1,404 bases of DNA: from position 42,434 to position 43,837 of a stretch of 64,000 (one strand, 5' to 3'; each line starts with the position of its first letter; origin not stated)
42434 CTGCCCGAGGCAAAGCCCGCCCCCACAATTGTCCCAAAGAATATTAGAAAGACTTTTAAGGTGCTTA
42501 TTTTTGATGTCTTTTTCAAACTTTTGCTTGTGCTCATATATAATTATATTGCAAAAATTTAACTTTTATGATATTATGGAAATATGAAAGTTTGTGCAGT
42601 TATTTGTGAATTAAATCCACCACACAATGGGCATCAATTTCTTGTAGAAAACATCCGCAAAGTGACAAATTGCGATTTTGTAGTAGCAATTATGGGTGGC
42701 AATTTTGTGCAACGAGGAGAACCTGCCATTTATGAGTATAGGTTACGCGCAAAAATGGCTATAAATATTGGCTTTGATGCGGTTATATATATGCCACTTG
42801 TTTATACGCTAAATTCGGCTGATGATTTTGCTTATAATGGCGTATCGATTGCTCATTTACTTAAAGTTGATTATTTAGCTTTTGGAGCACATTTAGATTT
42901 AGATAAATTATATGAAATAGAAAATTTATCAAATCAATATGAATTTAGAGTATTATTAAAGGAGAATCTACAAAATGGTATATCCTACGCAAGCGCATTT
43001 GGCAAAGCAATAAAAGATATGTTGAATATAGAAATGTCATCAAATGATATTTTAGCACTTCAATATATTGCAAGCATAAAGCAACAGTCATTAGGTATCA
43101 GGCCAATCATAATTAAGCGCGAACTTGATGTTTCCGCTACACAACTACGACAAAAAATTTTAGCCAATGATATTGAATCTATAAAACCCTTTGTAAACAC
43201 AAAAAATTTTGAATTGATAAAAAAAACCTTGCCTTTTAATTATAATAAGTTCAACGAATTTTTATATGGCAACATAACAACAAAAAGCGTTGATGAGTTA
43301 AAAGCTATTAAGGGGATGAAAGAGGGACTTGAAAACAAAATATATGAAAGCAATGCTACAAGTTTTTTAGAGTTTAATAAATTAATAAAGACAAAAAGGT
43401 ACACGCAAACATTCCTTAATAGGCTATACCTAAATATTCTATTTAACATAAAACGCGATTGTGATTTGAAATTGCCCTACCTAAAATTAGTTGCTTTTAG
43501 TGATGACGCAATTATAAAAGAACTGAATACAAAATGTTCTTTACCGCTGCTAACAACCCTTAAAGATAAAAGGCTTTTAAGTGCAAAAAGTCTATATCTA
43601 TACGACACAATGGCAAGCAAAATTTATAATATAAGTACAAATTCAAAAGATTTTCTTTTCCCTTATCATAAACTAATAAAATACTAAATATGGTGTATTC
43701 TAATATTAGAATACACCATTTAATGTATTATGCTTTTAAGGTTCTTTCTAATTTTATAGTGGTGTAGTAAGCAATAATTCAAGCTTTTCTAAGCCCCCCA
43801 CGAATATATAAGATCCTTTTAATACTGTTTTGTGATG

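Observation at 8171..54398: Dispersed family of tandem compound palindromes, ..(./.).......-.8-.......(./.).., with 31-32 bp phasing and NrdR-box-like architecture, but nowhere near ribonucleotide reductase genes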

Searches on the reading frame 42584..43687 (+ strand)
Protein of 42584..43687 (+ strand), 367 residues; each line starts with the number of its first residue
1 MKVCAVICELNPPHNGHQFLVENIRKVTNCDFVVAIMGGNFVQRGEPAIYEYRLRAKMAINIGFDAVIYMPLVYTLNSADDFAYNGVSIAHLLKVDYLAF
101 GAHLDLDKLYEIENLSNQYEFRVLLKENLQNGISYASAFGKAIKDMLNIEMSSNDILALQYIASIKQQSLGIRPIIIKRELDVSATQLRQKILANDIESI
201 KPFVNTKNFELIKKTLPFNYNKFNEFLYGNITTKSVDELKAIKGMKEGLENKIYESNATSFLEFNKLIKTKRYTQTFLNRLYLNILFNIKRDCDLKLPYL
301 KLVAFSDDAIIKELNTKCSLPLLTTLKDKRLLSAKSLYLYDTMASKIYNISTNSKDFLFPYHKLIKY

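Call 11: search_protein_families(library=pfam, proteins=[window:42584-43687:+])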
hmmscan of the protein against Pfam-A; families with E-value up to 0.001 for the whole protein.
window:42584-43687:+ (367 aa): 2 families
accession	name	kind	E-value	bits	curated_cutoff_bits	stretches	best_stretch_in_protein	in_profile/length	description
PF05636.17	HIGH_NTase1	-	3.5e-84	283.9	27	1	1-353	1-391/402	HIGH Nucleotidyl Transferase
PF01467.32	CTP_transf_like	-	9.6e-06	26.3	21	1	11-154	7-114/133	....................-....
